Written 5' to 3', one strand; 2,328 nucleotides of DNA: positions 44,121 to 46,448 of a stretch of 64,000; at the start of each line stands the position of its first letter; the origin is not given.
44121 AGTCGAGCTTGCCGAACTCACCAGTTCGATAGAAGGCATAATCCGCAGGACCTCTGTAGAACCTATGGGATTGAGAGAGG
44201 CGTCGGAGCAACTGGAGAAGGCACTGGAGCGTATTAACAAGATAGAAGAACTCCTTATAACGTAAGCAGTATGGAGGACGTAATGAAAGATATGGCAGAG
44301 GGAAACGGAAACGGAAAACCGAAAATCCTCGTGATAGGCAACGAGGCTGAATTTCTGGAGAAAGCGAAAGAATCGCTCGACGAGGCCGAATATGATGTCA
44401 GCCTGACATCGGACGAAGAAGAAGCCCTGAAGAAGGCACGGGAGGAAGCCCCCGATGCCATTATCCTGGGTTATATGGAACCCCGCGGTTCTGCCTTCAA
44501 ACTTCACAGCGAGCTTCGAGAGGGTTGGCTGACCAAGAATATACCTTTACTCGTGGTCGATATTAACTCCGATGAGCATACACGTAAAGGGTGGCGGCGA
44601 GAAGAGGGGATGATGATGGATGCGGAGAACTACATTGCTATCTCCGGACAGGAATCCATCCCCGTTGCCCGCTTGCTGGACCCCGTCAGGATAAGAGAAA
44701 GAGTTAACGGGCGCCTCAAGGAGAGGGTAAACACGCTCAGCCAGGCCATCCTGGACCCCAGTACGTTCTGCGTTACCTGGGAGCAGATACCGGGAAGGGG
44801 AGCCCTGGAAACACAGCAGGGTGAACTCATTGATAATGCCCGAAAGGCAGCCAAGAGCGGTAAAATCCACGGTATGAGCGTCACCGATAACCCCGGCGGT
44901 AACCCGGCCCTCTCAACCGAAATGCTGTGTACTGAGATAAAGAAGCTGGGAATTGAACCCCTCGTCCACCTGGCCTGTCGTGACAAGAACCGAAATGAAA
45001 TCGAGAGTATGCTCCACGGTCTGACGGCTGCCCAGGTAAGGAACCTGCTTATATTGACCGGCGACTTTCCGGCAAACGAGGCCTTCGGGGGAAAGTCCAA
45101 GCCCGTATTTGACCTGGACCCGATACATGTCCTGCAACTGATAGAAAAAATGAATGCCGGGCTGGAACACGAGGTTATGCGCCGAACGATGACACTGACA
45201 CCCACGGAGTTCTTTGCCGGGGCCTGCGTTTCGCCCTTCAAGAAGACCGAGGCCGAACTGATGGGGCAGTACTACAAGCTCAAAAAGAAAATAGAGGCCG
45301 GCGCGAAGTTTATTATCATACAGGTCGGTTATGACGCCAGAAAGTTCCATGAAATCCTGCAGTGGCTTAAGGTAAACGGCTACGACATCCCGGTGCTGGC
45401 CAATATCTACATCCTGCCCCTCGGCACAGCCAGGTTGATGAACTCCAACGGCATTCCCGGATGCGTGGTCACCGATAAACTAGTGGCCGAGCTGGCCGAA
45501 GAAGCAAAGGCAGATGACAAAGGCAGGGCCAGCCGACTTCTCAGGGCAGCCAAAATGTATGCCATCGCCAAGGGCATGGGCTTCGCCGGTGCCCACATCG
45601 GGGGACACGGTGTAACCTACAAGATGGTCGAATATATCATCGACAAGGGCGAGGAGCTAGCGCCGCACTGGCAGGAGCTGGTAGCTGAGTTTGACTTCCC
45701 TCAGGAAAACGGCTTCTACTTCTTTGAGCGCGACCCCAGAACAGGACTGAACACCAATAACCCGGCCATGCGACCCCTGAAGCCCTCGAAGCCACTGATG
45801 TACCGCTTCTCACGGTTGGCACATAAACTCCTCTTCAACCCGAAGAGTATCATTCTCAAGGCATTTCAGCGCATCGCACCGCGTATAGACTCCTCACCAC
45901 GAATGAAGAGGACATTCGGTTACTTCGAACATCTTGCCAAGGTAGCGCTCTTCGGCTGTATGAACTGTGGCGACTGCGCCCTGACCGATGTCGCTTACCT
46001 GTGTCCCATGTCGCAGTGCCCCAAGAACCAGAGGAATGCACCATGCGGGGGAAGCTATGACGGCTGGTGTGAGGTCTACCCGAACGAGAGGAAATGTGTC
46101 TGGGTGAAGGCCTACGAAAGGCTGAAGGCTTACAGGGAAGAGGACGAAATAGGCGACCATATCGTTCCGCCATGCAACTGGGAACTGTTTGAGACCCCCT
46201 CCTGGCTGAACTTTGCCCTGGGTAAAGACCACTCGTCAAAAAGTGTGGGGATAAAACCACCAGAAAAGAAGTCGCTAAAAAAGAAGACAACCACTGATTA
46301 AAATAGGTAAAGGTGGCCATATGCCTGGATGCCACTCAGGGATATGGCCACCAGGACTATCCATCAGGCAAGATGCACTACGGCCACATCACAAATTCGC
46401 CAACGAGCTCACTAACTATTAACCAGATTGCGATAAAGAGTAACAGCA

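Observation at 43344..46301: Three tandem Asp-less receiver-like paralogs, the last fused to MTHFR and a MetV-type zinc-ribbon domain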

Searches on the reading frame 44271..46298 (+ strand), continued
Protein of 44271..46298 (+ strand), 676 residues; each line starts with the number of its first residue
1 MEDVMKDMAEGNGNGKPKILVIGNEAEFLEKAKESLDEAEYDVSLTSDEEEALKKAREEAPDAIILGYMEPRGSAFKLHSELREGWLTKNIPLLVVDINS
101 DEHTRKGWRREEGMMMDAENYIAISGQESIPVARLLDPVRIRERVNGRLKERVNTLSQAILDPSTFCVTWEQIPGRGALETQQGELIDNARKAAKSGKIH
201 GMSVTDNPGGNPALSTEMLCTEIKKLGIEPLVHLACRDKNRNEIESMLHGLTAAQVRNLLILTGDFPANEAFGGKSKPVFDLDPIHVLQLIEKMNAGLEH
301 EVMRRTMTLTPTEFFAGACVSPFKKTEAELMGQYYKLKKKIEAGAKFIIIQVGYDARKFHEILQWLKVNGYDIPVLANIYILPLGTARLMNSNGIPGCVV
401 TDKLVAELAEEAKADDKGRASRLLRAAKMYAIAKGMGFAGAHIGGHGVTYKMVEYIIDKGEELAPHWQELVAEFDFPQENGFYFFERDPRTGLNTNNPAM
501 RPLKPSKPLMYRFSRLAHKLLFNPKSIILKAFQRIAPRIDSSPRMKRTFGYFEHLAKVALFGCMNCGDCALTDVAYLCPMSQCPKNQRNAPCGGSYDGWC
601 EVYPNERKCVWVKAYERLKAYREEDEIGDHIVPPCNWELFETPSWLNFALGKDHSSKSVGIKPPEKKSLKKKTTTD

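Call 48: fold_search(model_id=the predicted structure, library=pdb)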
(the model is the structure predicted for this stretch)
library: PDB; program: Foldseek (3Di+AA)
matches with E <= 10: 1757; with E <= 0.001: 301
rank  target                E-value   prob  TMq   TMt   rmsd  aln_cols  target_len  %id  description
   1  8eac_A                6.1e-13  1.00  0.37  0.83   4.2       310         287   19  Thermus thermophilus methylenetetrahydrofolate reductase (released 2023-01-18)
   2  8uy1_A                1.2e-12  1.00  0.35  0.39  16.9       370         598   20  Methylenetetrahydrofolate reductase from Chaetomium thermophilum DSM 1495, Active (R) State (released 2024-06-19)
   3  8uy1_C                1.2e-12  1.00  0.34  0.38  20.6       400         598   20  Methylenetetrahydrofolate reductase from Chaetomium thermophilum DSM 1495, Active (R) State (released 2024-06-19)
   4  8uy1_D                3.4e-12  1.00  0.32  0.37  18.1       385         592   19  Methylenetetrahydrofolate reductase from Chaetomium thermophilum DSM 1495, Active (R) State (released 2024-06-19)
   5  1v93                  1.4e-11  1.00  0.36  0.78   4.6       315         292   19  5,10-Methylenetetrahydrofolate Reductase from Thermus thermophilus HB8 (released 2004-02-03)
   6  7th5_B                3.0e-11  1.00  0.34  0.76   4.8       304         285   20  Thermus thermophilus methylenetetrahydrofolate reductase (released 2023-01-18)
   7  3apy_A                4.1e-11  1.00  0.37  0.82   4.4       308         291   20  Properties and crystal structure of methylenetetrahydrofolate reductase from Thermus thermophilus HB8 (released 2011-09-14)
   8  2fmn_B                4.3e-11  1.00  0.35  0.78   9.5       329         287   17  Ala177Val mutant of E. coli Methylenetetrahydrofolate Reductase complex with LY309887 (released 2006-04-25)
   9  6fnu                  5.1e-11  1.00  0.34  0.73   5.6       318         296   19  Structure of S. cerevisiae Methylenetetrahydrofolate reductase 1, catalytic domain (released 2018-03-07)
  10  5ume_F                5.6e-11  1.00  0.35  0.80   6.4       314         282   18  Crystal Structure of 5,10-Methylenetetrahydrofolate Reductase MetF from Haemophilus influenzae (released 2017-02-22)
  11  5ume_C                7.0e-11  1.00  0.35  0.78   6.3       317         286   19  Crystal Structure of 5,10-Methylenetetrahydrofolate Reductase MetF from Haemophilus influenzae (released 2017-02-22)
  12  8eac_B                8.7e-11  1.00  0.36  0.83   4.3       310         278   17  Thermus thermophilus methylenetetrahydrofolate reductase (released 2023-01-18)
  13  8qa5_A                8.7e-11  1.00  0.35  0.40  27.2       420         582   16  MTHFR + SAH asymmetric dis-inhibited state (released 2023-11-08)
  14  1b5t_B                9.2e-11  1.00  0.35  0.81   4.0       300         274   18  ESCHERICHIA COLI METHYLENETETRAHYDROFOLATE REDUCTASE (released 1999-01-20)
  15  5ume_E                1.0e-10  1.00  0.35  0.76  10.0       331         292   18  Crystal Structure of 5,10-Methylenetetrahydrofolate Reductase MetF from Haemophilus influenzae (released 2017-02-22)
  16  8uy1_B                1.1e-10  1.00  0.31  0.36   7.5       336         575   19  Methylenetetrahydrofolate reductase from Chaetomium thermophilum DSM 1495, Active (R) State (released 2024-06-19)
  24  6fcx_A                2.4e-10  1.00  0.34  0.38  20.3       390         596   15  Structure of human 5,10-methylenetetrahydrofolate reductase (MTHFR) (released 2018-05-16)
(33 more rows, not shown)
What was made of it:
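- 44751..45608 (+): P3 residues 161-446: MTHFR TIM-barrel catalytic domain with flavin and catalytic motifs kept (sVTdnpGG, HLaC, LtGD, iiQ). Foldseek target-normalised TM-score 0.83 to T. thermophilus MTHFR (call 48).
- On Methylenetetrahydrofolate reductase (PF02219): Foldseek E = 6e-13 and target-normalised TM-score 0.83 to T. thermophilus MTHFR (call 48).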

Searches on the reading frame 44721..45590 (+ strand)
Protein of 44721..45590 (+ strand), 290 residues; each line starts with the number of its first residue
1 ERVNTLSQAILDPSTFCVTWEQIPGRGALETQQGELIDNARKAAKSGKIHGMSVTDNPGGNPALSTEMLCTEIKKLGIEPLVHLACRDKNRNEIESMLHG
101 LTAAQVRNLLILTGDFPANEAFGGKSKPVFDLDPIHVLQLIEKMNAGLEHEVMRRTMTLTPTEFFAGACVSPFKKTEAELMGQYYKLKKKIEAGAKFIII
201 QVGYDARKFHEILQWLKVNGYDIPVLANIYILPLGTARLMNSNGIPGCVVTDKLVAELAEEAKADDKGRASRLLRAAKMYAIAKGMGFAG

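Call 70: search_solved_structures(query=window:44721-45590:+, max_evalue=0.1, show_alignments=5)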
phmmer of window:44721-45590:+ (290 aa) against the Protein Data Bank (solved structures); distinct sequences matched with E-value up to 0.1: 16.
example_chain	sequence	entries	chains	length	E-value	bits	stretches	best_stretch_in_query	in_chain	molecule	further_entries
1v93_A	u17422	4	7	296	2.5e-09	39.9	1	66-121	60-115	5,10-Methylenetetrahydrofolate reductase | Methylenetetrahydrofolate reductase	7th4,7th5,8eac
3apt_A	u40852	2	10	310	2.9e-09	39.7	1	66-121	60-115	Methylenetetrahydrofolate reductase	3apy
8uy2_A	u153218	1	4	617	7.1e-08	35.1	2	186-266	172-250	Methylenetetrahydrofolate reductase-like protein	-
8uy1_D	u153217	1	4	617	8.1e-08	34.9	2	186-266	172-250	Methylenetetrahydrofolate reductase-like protein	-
6fnu_A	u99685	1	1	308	9.3e-08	34.7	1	53-236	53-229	Methylenetetrahydrofolate reductase 1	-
6fcx_A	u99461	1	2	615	2.8e-06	29.9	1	41-116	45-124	Methylenetetrahydrofolate reductase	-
8qa4_A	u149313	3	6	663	3.2e-06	29.7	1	39-116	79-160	Methylenetetrahydrofolate reductase (NADPH)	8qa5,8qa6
7rml_A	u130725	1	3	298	0.00092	21.6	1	67-240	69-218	5,10-methylenetetrahydrofolate reductase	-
3fst_A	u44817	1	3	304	0.0038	19.6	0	46-120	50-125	5,10-methylenetetrahydrofolate reductase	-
1b5t_A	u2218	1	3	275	0.004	19.5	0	52-128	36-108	PROTEIN (METHYLENETETRAHYDROFOLATE REDUCTASE)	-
1zp3_A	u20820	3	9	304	0.004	19.5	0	46-120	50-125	5,10-methylenetetrahydrofolate reductase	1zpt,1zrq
3fsu_A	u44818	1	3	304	0.0052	19.2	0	51-119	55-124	5,10-methylenetetrahydrofolate reductase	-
1zp4_A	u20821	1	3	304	0.0055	19.1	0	51-119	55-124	5,10-methylenetetrahydrofolate reductase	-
2fmn_A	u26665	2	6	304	0.014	17.7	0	46-120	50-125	5,10-methylenetetrahydrofolate reductase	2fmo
5ume_A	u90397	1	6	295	0.021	17.2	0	4-213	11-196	5,10-methylenetetrahydrofolate reductase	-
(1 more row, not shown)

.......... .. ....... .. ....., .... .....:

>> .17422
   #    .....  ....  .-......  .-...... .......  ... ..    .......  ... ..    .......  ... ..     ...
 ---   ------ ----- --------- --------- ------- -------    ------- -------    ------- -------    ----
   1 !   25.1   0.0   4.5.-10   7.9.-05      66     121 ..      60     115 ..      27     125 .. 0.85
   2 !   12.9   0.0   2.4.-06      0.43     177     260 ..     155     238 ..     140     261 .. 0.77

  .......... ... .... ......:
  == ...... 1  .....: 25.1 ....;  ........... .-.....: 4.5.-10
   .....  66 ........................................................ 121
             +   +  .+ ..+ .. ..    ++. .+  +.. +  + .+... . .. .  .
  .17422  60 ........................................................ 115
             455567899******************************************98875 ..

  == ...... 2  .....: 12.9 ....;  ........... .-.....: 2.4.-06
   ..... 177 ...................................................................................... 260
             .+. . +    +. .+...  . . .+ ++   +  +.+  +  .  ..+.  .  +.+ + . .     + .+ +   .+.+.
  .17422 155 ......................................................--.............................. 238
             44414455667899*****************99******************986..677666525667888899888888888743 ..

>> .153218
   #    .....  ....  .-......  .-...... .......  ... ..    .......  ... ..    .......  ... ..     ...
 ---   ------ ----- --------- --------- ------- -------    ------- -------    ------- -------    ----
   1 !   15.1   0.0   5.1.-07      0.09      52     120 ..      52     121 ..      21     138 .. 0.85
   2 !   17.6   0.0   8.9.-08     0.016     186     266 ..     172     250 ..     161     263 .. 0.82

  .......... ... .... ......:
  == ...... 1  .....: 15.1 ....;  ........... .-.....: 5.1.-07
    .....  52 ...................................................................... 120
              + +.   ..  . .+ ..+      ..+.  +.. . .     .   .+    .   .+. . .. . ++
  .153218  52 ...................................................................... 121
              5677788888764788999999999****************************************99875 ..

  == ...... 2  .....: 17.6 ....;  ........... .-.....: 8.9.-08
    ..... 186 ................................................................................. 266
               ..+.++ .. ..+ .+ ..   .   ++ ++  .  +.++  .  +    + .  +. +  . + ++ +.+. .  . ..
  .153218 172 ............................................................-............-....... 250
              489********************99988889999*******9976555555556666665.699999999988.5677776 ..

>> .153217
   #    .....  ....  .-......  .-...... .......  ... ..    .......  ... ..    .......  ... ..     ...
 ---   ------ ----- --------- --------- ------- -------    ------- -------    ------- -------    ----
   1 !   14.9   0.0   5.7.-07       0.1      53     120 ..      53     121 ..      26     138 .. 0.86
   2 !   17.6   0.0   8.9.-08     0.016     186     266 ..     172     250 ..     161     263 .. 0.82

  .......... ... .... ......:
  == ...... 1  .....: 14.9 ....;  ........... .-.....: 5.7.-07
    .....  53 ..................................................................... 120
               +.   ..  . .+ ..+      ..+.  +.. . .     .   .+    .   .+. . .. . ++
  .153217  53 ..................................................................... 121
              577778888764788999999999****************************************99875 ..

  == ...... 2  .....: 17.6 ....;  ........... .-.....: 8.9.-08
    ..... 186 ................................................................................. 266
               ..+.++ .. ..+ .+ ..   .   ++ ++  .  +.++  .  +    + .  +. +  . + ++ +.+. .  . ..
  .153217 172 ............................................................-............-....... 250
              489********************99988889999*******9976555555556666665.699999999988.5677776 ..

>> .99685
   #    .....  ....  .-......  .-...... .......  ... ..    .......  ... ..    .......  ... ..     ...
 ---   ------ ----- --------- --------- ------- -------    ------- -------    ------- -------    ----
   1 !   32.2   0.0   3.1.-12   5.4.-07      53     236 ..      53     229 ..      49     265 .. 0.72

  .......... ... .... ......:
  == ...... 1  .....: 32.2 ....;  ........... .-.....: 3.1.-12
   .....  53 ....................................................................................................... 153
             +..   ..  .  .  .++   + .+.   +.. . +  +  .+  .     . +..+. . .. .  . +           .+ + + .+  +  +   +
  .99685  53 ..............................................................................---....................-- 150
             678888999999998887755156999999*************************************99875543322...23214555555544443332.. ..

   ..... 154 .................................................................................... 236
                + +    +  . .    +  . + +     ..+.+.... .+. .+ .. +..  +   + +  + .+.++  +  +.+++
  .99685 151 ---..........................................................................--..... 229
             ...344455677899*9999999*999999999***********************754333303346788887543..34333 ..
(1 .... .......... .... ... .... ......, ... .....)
